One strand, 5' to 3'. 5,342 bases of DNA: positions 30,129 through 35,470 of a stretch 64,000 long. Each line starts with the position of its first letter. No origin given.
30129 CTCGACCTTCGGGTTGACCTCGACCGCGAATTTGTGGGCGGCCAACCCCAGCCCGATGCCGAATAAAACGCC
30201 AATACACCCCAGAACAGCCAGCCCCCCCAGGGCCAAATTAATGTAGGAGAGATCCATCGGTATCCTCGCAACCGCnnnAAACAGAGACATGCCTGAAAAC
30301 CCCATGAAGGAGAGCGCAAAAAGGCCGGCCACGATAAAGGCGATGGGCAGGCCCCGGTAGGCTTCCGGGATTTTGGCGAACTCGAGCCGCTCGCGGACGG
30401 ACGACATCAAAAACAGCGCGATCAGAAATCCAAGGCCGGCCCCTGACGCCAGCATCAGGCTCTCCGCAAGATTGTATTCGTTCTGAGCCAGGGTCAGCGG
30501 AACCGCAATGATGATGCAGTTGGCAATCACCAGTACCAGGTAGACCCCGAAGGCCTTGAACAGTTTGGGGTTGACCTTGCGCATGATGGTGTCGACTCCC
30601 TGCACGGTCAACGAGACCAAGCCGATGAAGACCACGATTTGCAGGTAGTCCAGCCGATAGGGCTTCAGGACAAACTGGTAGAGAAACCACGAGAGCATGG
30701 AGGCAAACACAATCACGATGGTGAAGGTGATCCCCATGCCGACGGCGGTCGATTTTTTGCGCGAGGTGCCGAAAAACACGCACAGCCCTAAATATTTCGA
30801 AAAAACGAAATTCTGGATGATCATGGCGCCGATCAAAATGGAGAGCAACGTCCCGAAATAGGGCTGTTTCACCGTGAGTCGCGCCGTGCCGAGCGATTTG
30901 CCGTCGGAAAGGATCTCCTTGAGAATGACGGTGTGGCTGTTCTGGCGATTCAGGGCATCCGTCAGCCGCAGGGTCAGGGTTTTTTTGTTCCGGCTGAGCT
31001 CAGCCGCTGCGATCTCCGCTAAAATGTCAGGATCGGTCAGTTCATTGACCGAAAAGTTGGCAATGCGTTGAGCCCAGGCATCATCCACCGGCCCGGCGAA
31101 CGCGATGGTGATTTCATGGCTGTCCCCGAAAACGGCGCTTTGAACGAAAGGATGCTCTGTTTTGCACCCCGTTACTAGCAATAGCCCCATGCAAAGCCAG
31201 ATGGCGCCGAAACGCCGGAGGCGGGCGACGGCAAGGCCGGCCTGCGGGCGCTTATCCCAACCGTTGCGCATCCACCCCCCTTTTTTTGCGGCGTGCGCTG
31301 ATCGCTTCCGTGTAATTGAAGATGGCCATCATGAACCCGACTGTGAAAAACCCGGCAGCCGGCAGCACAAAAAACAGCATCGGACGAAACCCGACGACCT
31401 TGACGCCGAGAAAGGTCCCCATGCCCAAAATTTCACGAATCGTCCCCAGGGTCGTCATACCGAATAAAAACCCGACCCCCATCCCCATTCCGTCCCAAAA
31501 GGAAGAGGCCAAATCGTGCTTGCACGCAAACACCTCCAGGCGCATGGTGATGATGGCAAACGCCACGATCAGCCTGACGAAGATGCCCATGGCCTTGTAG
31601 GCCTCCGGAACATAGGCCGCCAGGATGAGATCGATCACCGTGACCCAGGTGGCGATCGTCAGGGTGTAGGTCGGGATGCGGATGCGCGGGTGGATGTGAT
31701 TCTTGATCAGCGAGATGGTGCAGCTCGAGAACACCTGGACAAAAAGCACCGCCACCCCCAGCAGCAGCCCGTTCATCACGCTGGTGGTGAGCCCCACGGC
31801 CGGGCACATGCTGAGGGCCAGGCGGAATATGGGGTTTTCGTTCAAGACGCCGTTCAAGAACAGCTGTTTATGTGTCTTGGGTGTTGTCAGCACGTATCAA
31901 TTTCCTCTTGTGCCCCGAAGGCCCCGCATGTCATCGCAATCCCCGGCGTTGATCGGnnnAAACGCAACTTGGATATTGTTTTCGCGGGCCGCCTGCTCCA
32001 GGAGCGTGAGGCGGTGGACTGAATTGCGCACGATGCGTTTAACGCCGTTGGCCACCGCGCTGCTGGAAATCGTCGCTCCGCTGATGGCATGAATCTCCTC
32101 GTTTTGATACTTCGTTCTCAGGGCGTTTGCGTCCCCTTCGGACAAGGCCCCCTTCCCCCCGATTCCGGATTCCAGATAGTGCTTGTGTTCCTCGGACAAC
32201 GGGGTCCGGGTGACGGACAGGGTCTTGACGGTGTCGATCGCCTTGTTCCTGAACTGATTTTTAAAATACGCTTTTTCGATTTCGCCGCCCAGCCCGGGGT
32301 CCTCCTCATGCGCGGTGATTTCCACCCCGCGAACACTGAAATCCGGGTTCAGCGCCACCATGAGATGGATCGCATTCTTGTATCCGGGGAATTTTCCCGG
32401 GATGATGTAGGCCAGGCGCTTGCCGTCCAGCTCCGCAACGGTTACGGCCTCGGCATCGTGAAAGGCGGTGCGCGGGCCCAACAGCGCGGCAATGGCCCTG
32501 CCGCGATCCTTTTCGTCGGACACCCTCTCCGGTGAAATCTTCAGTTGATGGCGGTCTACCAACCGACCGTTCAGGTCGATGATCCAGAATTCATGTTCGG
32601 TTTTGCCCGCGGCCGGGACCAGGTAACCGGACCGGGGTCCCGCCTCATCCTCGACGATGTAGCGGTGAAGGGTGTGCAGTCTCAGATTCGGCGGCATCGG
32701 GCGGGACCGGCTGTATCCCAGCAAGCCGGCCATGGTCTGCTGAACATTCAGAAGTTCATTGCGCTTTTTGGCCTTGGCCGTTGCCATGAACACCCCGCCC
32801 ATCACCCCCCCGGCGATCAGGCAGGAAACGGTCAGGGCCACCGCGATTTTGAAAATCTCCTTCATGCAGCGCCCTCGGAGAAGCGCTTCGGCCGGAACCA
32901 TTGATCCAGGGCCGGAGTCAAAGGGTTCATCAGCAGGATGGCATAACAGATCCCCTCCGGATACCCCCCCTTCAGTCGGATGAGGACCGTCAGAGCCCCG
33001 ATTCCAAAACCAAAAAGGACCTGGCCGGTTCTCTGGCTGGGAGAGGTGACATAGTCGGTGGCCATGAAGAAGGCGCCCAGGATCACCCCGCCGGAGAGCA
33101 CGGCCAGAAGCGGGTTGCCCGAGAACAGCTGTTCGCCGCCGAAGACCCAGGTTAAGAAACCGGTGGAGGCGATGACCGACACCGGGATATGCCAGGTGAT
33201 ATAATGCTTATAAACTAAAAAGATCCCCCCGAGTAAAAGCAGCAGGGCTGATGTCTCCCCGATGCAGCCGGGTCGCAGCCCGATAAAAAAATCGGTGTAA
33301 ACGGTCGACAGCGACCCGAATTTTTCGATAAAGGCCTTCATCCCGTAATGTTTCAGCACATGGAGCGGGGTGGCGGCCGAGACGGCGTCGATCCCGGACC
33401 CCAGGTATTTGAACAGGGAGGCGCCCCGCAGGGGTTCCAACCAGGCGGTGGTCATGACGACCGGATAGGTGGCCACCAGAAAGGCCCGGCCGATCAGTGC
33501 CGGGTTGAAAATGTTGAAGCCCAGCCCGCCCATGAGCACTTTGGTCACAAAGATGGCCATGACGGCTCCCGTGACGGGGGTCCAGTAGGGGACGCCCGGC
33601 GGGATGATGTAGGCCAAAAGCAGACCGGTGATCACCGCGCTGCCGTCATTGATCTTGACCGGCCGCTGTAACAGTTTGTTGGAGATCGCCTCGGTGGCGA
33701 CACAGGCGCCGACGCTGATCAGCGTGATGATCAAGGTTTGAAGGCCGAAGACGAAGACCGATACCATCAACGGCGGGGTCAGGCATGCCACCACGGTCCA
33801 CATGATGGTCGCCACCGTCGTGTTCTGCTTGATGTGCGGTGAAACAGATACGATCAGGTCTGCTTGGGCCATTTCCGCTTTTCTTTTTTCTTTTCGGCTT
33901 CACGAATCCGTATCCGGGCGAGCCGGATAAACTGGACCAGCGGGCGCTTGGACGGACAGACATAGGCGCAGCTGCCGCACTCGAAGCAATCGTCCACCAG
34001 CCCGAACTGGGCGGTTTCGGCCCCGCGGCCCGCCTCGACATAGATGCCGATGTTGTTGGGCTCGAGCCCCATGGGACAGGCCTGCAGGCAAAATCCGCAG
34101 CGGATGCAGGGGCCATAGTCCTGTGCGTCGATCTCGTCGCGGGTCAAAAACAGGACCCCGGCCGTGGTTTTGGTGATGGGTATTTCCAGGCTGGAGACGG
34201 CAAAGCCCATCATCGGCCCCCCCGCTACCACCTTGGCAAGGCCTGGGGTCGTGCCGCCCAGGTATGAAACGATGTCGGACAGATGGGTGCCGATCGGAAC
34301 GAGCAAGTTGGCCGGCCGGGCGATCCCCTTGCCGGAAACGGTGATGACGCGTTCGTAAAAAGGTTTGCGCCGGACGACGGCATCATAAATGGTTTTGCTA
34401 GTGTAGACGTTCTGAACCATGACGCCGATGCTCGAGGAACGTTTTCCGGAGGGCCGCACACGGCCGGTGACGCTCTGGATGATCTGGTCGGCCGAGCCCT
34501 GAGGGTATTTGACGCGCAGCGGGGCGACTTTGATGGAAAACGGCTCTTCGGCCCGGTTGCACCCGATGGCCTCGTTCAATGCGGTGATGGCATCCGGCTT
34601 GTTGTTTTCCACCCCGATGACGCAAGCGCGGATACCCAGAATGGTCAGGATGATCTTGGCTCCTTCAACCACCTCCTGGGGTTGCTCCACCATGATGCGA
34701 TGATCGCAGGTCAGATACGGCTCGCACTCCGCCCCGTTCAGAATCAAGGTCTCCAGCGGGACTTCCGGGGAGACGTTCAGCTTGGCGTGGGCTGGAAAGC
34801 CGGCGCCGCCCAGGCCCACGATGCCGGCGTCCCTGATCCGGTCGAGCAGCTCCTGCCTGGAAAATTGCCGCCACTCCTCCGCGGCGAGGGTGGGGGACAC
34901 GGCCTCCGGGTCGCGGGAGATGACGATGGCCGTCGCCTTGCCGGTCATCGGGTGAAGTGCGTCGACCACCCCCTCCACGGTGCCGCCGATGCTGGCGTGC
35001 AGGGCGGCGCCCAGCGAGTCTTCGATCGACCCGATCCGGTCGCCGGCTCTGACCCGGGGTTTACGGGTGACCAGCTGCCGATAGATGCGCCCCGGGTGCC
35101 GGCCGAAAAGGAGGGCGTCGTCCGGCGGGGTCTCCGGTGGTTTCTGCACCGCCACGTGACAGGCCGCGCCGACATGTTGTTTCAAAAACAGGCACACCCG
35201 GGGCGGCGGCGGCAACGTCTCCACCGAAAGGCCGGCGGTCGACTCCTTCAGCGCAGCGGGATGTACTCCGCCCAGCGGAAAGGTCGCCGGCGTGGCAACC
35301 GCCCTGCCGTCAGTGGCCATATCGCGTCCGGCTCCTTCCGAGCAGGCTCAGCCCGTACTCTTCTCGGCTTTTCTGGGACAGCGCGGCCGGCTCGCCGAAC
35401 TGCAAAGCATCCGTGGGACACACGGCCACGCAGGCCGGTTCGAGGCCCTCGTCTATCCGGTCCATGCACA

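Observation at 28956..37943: A cytoplasmic Mo/W-bisPGD oxidoreductase and four-cluster ferredoxin are translationally coupled to rnfCDGEAB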

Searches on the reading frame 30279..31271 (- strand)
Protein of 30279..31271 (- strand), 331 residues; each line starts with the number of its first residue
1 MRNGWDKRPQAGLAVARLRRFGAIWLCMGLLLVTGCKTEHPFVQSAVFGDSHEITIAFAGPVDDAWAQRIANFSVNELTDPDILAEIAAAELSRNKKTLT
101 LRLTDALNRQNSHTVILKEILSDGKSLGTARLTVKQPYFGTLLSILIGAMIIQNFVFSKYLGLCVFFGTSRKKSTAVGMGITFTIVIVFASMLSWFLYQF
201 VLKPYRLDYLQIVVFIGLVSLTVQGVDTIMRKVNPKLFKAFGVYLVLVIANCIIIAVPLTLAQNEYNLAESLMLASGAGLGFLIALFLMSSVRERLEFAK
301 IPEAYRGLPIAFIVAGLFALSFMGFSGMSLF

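Call 7: search_protein_families(library=pfam, proteins=[window:30279-31271:-])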
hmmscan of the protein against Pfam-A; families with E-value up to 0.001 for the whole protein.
window:30279-31271:- (331 aa): 1 family
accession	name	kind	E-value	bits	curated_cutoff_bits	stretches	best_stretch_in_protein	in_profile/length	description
PF02508.19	Rnf-Nqr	-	1.7e-46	158.8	23.8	1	143-328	2-173/174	Rnf-Nqr subunit, membrane protein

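Call 8: search_protein_families(library=ncbifam, proteins=[window:30279-31271:-], max_evalue=0.00001)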
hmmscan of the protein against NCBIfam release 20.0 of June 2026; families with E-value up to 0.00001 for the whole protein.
window:30279-31271:- (331 aa): 11 families
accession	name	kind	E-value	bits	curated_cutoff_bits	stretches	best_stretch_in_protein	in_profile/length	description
TIGR01943.1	rnfA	subfamily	8.8e-58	195.9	229.3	1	142-328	3-189/190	RnfABCDGE type electron transport complex subunit A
NF003481.0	PRK05151.1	equivalog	5.6e-52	176.7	240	1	143-328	5-190/193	electron transport complex subunit RsxA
NF041835.1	rnfA_Methano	equivalog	2.4e-42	145.6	300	1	141-325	5-189/195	Rnf electron transport complex subunit RnfA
TIGR01940.1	nqrE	equivalog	6.8e-41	140.8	247.55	1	142-328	3-199/200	NADH:ubiquinone reductase (Na(+)-transporting) subunit E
NF009108.0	PRK12456.1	equivalog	6.9e-33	114.5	398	1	142-330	5-199/199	Na(+)-translocating NADH-quinone reductase subunit E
NF002200.0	PRK01061.1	equivalog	8e-33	114.1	351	1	142-329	11-210/250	Na(+)-translocating NADH-quinone reductase subunit E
TIGR01948.1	rnfE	subfamily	8e-19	68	213.4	1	145-299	3-151/196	RnfABCDGE type electron transport complex subunit E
NF009070.0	PRK12405.1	subfamily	5.5e-18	65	184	1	144-296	6-152/231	electron transport complex subunit RsxE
NF041839.1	rnfE_Methano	equivalog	1.7e-15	57.4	350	1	149-301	9-155/203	Rnf electron transport complex subunit RnfE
NF006777.0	PRK09292.1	equivalog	1.4e-13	51.1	235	1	144-300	9-159/209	NADH:ubiquinone reductase (Na(+)-transporting) subunit D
TIGR01939.1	nqrD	equivalog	2.7e-11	43.7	244.85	1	144-302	8-160/207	NADH:ubiquinone reductase (Na(+)-transporting) subunit D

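Call 51: find_related_loci(query=A2, collection=metagenome_contigs, flank=10000)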
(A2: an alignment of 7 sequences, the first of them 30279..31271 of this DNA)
Query A2 (331 aa) in metagenome_contigs; peptide patterns used: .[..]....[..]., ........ (x = any residue, [..] = any of these).
600 stretches matched a pattern (row limit reached: there are more); 280 encode a relative of the query (tblastn E <= 1e-3); the best 80 are kept; 80 distinct loci.
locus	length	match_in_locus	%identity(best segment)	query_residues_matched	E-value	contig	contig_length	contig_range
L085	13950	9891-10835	78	17-331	4e-161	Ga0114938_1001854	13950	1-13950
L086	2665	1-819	90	59-331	5e-171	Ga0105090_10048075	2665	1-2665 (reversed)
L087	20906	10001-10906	74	30-331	2e-147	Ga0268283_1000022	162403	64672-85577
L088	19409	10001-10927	71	23-331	5e-147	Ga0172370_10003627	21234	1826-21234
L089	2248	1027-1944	74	26-331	6e-157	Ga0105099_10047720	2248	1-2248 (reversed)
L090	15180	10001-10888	74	36-331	4e-145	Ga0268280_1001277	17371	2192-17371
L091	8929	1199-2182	67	6-331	1e-144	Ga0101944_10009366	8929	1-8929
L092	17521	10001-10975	68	7-331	3e-144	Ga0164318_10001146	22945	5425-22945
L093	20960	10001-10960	69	15-331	3e-144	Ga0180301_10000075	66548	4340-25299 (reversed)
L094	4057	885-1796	71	28-331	7e-148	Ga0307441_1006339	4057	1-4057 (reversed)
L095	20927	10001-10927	70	23-331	1e-143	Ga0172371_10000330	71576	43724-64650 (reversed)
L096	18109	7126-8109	66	3-331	5e-143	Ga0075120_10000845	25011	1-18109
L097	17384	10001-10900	72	32-331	2e-142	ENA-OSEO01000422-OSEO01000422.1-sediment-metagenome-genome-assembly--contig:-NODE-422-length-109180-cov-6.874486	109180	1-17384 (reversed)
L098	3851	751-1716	69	11-331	3e-146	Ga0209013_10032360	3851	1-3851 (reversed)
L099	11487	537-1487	68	15-331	3e-141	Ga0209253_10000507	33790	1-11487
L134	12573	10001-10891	68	35-331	5e-136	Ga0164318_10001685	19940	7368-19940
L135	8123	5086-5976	68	35-331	5e-136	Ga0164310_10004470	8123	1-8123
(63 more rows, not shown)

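Call 75: search_protein_families(library=pfam, proteins=[L134:2816-5626:+], max_evalue=0.0001)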
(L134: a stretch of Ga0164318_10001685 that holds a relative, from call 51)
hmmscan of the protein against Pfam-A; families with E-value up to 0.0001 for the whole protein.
L134:2816-5626:+ (937 aa): 4 families
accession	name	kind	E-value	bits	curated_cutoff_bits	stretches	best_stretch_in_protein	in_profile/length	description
PF00384.28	Molybdopterin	-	5.8e-36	124.7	24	1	296-706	1-353/353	Molybdopterin oxidoreductase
PF02613.20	Nitrate_red_del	-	2.1e-24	86.6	22.2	1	56-172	9-135/136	Nitrate reductase delta subunit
PF01568.27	Molydop_binding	-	5.6e-17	62.2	26.8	1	817-891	7-82/110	Molydopterin dinucleotide binding domain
PF04879.21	Molybdop_Fe4S4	-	1.1e-08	35.3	22.7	1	240-293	2-55/55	Molybdopterin oxidoreductase Fe4S4 domain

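Call 89: search_protein_families(library=pfam, proteins=[L088:4725-5681:+], max_evalue=0.05)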
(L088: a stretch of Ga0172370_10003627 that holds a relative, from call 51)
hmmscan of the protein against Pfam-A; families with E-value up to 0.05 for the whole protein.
L088:4725-5681:+ (319 aa): 3 families
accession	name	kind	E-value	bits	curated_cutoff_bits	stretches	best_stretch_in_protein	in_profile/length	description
PF06574.18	FAD_syn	-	4.3e-50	170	27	1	14-167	5-158/158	FAD synthetase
PF01687.23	Flavokinase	-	1.9e-42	144.8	19.6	1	184-306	1-124/124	Riboflavin kinase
PF01467.32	CTP_transf_like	-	0.0034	18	21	1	19-58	1-38/133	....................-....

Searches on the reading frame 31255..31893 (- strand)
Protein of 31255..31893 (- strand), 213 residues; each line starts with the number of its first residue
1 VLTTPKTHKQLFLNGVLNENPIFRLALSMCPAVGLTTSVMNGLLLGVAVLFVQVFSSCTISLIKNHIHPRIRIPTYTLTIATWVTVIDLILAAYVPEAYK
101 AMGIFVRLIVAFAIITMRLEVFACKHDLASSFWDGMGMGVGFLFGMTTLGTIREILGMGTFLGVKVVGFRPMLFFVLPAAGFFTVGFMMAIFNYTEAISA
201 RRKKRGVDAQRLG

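Call 7: search_protein_families(library=pfam, proteins=[window:31255-31893:-])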
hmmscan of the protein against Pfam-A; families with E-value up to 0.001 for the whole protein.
window:31255-31893:- (213 aa): 1 family
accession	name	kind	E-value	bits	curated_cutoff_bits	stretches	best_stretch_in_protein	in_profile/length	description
PF02508.19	Rnf-Nqr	-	2.5e-51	174.6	23.8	1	10-189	3-174/174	Rnf-Nqr subunit, membrane protein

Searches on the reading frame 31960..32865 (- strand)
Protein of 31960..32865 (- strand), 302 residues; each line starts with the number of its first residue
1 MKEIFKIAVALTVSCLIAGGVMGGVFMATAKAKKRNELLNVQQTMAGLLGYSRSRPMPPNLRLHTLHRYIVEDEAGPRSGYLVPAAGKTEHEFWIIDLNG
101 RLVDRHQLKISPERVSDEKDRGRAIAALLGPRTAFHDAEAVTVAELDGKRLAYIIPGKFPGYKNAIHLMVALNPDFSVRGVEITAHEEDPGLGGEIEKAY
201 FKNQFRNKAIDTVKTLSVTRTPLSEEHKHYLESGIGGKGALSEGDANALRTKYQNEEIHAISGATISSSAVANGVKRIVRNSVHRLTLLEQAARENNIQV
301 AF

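Call 7: search_protein_families(library=pfam, proteins=[window:31960-32865:-])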
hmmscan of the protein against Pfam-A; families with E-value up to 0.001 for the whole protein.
window:31960-32865:- (302 aa): 1 family
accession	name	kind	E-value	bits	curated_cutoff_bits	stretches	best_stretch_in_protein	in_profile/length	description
PF04205.19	FMN_bind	-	1.4e-15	58.1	22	1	161-278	1-75/77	FMN-binding domain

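Call 8: search_protein_families(library=ncbifam, proteins=[window:31960-32865:-], max_evalue=0.00001)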
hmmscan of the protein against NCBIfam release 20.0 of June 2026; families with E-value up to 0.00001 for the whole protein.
window:31960-32865:- (302 aa): 10 families
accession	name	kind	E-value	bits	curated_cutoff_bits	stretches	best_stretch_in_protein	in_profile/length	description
TIGR01947.1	rnfG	subfamily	3.1e-18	66.5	102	1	139-280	70-183/187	RnfABCDGE type electron transport complex subunit G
NF045876.1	RnfG_DVU2794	exception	9.1e-18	64.4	205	1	140-214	72-147/190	RnfABCDGE type electron transport complex subunit G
NF041840.1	rnfG_Methano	equivalog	6.7e-16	58.4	230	1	148-213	85-151/189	Rnf electron transport complex subunit RnfG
NF003753.0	PRK05346.2-4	equivalog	1.4e-15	57.3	329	1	139-283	116-240/249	Na(+)-translocating NADH-quinone reductase subunit C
NF002519.0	PRK01908.1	equivalog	1.6e-12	47.6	178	1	137-211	75-152/209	electron transport complex subunit RsxG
TIGR01938.1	nqrC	equivalog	3.3e-12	46.6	144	1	12-278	12-241/251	NADH:ubiquinone reductase (Na(+)-transporting) subunit C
NF003750.0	PRK05346.2-1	equivalog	2.3e-11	43.7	352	1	139-247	100-209/225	Na(+)-translocating NADH-quinone reductase subunit C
NF003749.0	PRK05346.1-5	equivalog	1.9e-08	34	255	1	141-275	128-238/261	Na(+)-translocating NADH-quinone reductase subunit C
NF003747.0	PRK05346.1-2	equivalog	4.7e-08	32.6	336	1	109-210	98-194/260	Na(+)-translocating NADH-quinone reductase subunit C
NF003746.0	PRK05346.1-1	equivalog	1.1e-06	28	337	0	153-210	141-199/264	Na(+)-translocating NADH-quinone reductase subunit C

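Call 89: search_protein_families(library=pfam, proteins=[window:31960-32865:-], max_evalue=0.05)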
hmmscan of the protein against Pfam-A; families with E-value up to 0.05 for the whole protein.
window:31960-32865:- (302 aa): 1 family
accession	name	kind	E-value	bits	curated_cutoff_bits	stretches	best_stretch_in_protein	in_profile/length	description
PF04205.19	FMN_bind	-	1.4e-15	58.1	22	1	161-278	1-75/77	FMN-binding domain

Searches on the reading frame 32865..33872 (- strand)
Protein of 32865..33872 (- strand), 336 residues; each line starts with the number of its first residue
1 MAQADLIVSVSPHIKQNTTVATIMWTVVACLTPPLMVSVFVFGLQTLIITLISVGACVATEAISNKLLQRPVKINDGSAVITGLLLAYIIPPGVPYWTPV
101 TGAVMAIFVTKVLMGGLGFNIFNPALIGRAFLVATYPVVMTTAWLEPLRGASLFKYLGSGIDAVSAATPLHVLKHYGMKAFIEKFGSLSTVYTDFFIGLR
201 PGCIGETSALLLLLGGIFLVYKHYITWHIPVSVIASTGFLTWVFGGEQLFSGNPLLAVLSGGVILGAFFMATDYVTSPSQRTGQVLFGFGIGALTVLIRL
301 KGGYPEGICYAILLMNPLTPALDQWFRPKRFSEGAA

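Call 7: search_protein_families(library=pfam, proteins=[window:32865-33872:-])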
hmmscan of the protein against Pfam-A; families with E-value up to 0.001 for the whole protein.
window:32865-33872:- (336 aa): 1 family
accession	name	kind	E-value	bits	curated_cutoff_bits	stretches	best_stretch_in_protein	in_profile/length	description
PF03116.20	NQR2_RnfD_RnfE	-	1.6e-109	366.3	27.7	1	8-331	2-295/296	NQR2, RnfD, RnfE family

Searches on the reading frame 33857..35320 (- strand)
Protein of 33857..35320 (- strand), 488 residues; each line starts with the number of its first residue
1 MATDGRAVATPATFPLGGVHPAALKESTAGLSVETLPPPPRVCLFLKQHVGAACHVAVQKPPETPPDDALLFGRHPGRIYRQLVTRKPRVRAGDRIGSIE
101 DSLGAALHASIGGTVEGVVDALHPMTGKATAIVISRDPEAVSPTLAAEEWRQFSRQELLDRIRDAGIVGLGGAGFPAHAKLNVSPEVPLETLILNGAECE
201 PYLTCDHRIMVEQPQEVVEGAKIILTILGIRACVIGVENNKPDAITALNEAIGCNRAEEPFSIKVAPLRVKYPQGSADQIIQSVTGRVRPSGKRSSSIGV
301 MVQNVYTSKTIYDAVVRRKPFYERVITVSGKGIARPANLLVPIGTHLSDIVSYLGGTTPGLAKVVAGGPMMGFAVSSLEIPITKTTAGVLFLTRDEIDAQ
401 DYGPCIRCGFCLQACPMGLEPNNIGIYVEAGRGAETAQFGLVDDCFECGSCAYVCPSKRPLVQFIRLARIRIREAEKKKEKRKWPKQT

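Call 7: search_protein_families(library=pfam, proteins=[window:33857-35320:-])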
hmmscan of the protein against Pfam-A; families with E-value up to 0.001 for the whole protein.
window:33857-35320:- (488 aa): 14 families
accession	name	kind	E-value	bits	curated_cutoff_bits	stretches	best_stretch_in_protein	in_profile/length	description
PF01512.22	Complex1_51K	-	2.6e-51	173.9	31.2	1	162-312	1-149/150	Nuo51 FMN-binding domain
PF13375.12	RnfC_N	-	1.1e-18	67.5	25.6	2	17-60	5-48/101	RnfC Barrel sandwich hybrid domain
PF10531.15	SLBB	-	1.5e-10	41.2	27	1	325-374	1-55/55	SLBB domain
PF13183.11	Fer4_8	-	4.6e-09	37.1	27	1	404-458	4-67/68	4Fe-4S dicluster domain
PF12838.12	Fer4_7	-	1.4e-08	35.5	27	1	405-457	2-50/52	4Fe-4S dicluster domain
PF13237.11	Fer4_10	-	2.5e-08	34.2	25.5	1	400-456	4-53/53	4Fe-4S dicluster domain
PF13187.11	Fer4_9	-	1.7e-07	31.6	27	1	405-458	2-50/52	4Fe-4S dicluster domain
PF13534.11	Fer4_17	-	4.9e-07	30.6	22.2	1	405-457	2-58/61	4Fe-4S dicluster domain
PF12797.12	Fer4_2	-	7.3e-07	29.2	24.5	0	401-416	6-21/22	4Fe-4S binding domain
PF00037.32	Fer4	-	1.7e-05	24.9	21.1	0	402-418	5-21/24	4Fe-4S binding domain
PF13746.11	Fer4_18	-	4.7e-05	24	27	0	392-420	48-76/114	4Fe-4S dicluster domain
PF12800.12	Fer4_4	-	0.00015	22.2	24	0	405-418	4-17/17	4Fe-4S binding domain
PF14697.11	Fer4_21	-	0.00025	21.5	35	1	404-457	7-53/59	4Fe-4S dicluster domain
PF12798.12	Fer4_3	-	0.00035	21.6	27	0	405-418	1-14/15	4Fe-4S binding domain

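Call 8: search_protein_families(library=ncbifam, proteins=[window:33857-35320:-], max_evalue=0.00001)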
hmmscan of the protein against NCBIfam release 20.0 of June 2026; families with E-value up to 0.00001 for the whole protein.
window:33857-35320:- (488 aa): 8 families
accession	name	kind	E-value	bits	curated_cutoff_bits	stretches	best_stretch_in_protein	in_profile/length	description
TIGR01945.1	rnfC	subfamily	1.3e-137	458.9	245.95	2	71-474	34-433/435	RnfABCDGE type electron transport complex subunit C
NF003454.1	PRK05035.1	equivalog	5.7e-122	408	345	1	74-483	39-446/556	electron transport complex subunit RsxC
NF041837.1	rnfC_Methano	equivalog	9.1e-64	215.9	650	1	74-479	19-433/438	Rnf electron transport complex subunit RnfC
TIGR04481.1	PR_assoc_PrdC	equivalog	1.2e-49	169.3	490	1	72-391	5-304/425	proline reductase-associated electron transfer protein PrdC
TIGR01959.1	nuoF_fam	equivalog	2.3e-12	46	558.65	1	152-253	32-135/410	NADH-quinone oxidoreductase subunit NuoF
NF010120.0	PRK13596.1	equivalog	1.1e-08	34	389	1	154-252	39-140/433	NADH-quinone oxidoreductase subunit NuoF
NF008436.0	PRK11278.1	equivalog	2e-06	27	749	1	150-252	43-148/448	NADH-quinone oxidoreductase subunit NuoF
NF003761.0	PRK05352.1-4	equivalog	2.8e-06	26.3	450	0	404-469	375-441/449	Na(+)-translocating NADH-quinone reductase subunit A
